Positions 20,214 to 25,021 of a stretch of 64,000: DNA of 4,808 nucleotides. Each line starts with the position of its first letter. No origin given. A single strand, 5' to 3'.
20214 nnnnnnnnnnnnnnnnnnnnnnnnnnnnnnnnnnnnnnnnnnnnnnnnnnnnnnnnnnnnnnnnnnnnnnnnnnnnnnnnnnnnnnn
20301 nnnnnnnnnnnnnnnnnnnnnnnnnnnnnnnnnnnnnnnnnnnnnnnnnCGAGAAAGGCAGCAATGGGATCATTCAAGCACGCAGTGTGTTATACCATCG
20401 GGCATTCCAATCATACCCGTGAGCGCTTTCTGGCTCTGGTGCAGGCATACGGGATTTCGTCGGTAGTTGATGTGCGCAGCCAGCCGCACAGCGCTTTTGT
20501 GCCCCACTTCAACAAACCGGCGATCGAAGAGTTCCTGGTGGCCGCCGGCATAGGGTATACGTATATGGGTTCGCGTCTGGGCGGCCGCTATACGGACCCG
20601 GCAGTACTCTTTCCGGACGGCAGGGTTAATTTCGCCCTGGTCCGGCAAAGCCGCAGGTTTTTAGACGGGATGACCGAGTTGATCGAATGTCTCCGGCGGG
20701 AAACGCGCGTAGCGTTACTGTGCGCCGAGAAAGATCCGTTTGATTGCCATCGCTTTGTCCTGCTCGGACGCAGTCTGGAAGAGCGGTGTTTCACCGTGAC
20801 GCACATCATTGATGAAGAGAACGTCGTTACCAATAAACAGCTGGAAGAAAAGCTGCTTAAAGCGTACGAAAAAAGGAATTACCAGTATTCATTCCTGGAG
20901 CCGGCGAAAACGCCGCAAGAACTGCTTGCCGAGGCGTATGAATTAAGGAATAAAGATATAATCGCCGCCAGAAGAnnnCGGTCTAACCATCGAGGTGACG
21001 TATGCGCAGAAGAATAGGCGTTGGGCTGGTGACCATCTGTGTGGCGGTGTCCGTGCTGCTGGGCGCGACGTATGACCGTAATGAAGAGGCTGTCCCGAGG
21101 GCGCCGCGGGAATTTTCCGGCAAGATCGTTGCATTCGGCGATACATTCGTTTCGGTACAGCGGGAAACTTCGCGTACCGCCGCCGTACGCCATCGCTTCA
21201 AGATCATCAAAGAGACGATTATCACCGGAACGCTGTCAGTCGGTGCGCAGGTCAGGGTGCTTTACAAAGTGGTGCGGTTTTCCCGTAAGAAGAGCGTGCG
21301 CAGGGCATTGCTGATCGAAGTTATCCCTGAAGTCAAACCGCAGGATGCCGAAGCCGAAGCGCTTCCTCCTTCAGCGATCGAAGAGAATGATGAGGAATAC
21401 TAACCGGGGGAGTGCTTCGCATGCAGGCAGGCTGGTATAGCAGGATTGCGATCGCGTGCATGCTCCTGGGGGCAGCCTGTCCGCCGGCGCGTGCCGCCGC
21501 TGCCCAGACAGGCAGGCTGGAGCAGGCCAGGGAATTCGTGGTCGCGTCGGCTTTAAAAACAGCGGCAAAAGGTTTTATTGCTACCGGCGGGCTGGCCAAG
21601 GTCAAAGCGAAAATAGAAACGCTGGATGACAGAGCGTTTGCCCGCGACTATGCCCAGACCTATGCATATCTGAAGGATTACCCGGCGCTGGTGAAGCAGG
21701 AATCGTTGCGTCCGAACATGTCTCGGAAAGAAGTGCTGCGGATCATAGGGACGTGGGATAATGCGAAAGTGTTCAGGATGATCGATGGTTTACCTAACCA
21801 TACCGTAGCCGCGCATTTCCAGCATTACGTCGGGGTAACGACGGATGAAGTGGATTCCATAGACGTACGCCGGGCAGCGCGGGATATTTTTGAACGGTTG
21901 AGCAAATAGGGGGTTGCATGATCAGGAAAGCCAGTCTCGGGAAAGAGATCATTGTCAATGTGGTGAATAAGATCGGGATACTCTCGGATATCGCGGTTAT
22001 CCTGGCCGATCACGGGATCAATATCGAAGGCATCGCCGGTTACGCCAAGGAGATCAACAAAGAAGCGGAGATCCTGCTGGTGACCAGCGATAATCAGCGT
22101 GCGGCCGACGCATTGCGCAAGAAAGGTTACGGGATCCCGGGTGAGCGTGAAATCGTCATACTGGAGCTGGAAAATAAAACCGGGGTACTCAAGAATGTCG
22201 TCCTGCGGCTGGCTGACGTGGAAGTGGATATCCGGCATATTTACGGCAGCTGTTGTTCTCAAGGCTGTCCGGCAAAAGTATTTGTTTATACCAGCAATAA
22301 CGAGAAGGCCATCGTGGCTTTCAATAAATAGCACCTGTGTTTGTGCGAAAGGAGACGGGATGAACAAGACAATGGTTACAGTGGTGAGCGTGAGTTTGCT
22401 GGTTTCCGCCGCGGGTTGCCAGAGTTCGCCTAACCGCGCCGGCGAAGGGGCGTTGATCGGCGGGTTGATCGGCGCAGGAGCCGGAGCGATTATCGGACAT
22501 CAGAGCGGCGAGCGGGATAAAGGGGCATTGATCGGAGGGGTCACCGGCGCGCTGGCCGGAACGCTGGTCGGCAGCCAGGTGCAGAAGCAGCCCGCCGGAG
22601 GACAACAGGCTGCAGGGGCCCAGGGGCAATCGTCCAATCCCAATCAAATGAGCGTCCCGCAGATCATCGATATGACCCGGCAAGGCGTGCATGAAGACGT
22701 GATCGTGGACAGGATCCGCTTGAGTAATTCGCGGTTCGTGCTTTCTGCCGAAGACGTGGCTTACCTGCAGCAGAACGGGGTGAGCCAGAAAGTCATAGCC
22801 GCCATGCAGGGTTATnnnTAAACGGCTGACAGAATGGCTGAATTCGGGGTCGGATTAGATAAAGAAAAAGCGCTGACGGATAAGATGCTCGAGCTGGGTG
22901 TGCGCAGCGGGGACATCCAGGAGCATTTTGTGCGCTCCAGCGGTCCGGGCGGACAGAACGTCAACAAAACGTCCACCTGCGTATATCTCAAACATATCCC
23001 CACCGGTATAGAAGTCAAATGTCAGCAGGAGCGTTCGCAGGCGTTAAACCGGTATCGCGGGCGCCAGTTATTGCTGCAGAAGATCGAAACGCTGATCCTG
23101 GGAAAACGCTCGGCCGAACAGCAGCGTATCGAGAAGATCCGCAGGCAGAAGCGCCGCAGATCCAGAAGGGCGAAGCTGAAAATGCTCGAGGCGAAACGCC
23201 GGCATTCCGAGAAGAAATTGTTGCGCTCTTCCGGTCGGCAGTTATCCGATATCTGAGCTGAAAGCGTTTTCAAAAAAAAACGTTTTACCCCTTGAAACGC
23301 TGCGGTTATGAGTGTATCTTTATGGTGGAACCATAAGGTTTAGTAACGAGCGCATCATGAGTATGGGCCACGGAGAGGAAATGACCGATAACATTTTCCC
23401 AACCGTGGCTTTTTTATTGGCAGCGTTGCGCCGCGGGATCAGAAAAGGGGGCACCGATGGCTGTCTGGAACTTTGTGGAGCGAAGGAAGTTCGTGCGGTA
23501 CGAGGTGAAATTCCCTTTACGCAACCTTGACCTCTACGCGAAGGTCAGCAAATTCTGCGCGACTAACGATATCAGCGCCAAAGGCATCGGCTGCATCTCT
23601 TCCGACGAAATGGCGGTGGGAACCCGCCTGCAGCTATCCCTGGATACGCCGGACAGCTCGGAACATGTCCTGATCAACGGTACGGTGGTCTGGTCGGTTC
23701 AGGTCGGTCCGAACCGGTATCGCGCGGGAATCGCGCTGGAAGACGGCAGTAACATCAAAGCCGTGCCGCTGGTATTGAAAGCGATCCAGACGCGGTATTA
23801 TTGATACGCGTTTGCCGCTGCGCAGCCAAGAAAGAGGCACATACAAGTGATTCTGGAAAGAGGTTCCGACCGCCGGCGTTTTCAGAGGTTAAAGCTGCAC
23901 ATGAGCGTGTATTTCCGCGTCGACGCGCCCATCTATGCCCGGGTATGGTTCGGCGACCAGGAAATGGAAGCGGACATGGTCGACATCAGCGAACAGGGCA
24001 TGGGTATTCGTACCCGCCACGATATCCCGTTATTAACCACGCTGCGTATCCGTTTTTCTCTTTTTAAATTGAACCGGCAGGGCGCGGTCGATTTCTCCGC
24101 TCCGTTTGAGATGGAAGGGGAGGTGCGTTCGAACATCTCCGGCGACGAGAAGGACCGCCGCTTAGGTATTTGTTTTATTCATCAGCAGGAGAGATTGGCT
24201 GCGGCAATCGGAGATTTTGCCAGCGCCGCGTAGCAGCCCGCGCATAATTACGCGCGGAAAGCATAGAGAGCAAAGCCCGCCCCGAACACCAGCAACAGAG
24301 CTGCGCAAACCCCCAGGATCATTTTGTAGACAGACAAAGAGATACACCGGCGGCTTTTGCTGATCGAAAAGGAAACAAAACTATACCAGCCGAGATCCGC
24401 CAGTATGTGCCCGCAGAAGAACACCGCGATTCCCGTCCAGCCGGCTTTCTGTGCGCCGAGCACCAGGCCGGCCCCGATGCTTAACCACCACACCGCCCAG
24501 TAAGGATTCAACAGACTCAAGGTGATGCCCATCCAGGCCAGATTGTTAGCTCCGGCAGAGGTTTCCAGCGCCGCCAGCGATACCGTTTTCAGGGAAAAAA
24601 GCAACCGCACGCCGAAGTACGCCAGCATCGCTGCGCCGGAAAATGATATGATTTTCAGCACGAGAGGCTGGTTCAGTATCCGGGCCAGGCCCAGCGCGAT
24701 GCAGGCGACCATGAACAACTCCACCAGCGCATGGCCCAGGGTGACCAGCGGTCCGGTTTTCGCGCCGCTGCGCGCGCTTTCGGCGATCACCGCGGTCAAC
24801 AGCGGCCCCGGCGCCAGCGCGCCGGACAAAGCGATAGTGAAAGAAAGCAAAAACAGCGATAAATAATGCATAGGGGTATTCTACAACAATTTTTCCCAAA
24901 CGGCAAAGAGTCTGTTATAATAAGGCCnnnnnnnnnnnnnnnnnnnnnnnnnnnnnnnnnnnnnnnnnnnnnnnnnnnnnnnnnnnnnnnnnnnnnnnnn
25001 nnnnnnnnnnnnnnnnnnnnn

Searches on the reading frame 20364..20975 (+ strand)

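Call 28: search_protein_families(library=pfam, proteins=[window:20364-20975:+], max_evalue=0.001)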
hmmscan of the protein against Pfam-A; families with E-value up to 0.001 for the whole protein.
window:20364-20975:+ (204 aa): 2 families
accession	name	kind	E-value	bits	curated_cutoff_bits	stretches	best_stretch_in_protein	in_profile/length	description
PF04343.18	DUF488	-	7.6e-19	69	22.2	1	20-133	3-117/121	Domain of unknown function DUF488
PF22751.1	DUF488-N3a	-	0.00027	21.7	27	1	103-140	80-116/118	Active DUF488-N3 subclade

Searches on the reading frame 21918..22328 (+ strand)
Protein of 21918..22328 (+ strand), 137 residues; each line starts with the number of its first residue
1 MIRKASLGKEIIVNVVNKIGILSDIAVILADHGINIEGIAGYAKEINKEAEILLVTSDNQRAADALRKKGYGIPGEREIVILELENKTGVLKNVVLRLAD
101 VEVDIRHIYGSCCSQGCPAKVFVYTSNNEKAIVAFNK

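Call 28: search_protein_families(library=pfam, proteins=[window:21918-22328:+], max_evalue=0.001)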
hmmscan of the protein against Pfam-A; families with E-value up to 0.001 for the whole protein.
window:21918-22328:+ (137 aa): 3 families
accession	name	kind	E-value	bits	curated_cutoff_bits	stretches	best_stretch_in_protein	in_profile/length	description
PF01842.31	ACT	-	4.3e-11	42.8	27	1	11-61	3-54/66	ACT domain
PF22629.2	ACT_AHAS_ss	-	1.6e-10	41.4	27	1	12-66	2-56/67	AHAS small subunit-like ACT domain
PF13291.12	ACT_4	-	7.9e-06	26.9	27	0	11-52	9-50/80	ACT domain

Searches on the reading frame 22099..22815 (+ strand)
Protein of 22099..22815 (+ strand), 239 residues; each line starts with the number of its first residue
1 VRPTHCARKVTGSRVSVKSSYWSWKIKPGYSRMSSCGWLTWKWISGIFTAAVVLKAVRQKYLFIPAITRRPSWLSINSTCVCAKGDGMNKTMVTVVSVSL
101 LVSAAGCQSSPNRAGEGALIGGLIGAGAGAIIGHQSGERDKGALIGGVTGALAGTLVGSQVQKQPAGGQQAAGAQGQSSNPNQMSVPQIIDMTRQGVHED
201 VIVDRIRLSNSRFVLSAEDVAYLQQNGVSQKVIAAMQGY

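Call 28: search_protein_families(library=pfam, proteins=[window:22099-22815:+], max_evalue=0.001)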
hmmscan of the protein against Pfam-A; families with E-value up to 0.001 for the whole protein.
window:22099-22815:+ (239 aa): 4 families
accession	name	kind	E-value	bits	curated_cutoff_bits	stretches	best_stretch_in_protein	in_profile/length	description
PF13488.11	Gly-zipper_Omp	-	2.3e-10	40.7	25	1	120-164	1-45/46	Glycine zipper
PF13441.11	Gly-zipper_YMGG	-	1.6e-09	37.8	28.9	1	113-160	2-45/45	YMGG-like Gly-zipper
PF05433.20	Rick_17kDa_Anti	-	9.2e-08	32.3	24.2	1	120-162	1-43/43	Glycine zipper 2TM domain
PF13436.11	Gly-zipper_OmpA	-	0.00019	21.6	27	1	116-158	2-44/44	Glycine-zipper domain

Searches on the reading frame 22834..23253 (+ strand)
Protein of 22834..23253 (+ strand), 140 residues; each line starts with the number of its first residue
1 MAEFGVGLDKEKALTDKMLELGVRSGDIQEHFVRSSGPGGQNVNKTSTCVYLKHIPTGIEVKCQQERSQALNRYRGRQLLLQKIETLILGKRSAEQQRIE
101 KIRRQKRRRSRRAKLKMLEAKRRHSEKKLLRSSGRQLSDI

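Call 28: search_protein_families(library=pfam, proteins=[window:22834-23253:+], max_evalue=0.001)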
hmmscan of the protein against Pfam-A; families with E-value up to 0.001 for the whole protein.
window:22834-23253:+ (140 aa): 1 family
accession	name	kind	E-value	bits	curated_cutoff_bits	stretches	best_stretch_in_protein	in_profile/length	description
PF00472.26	RF-1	-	9.1e-25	87.3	35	1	22-122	6-101/116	RF-1 domain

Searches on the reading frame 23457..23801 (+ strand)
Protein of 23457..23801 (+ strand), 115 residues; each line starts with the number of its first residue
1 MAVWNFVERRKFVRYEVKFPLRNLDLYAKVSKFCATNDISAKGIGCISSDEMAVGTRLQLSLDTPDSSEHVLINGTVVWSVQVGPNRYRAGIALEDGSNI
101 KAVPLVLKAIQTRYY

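Call 3: search_protein_families(library=pfam, proteins=[window:23457-23801:+], max_evalue=1)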
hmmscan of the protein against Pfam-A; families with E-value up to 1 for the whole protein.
window:23457-23801:+ (115 aa): 2 families
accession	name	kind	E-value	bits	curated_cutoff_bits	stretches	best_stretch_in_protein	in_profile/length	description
PF07238.19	PilZ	-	6.3e-11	43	22.5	1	8-96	1-87/102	PilZ domain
PF06507.19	ARF_AD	-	0.093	13.1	27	1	51-87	15-50/84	Auxin response factor ancillary domain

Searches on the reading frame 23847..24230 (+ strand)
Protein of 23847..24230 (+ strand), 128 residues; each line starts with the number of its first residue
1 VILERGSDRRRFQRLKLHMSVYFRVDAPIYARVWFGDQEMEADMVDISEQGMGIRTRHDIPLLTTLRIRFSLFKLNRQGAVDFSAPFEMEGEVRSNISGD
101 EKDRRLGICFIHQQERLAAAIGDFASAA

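Call 3: search_protein_families(library=pfam, proteins=[window:23847-24230:+], max_evalue=1)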
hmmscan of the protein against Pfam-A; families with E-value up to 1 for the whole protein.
window:23847-24230:+ (128 aa): 2 families
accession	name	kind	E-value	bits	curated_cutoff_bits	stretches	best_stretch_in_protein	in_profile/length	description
PF07238.19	PilZ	-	9.4e-12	45.6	22.5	1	9-124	2-99/102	PilZ domain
PF10615.14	DUF2470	-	0.042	14.8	22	1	30-71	19-61/77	Domain of unknown function (DUF2470)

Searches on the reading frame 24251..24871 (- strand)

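Call 3: search_protein_families(library=pfam, proteins=[window:24251-24871:-], max_evalue=1)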
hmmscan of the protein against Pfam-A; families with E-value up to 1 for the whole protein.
window:24251-24871:- (207 aa): 1 family
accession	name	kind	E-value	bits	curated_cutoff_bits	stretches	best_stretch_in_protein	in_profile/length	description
PF01810.24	LysE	-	1.4e-33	116.4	25.6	1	15-202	1-191/193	LysE type translocator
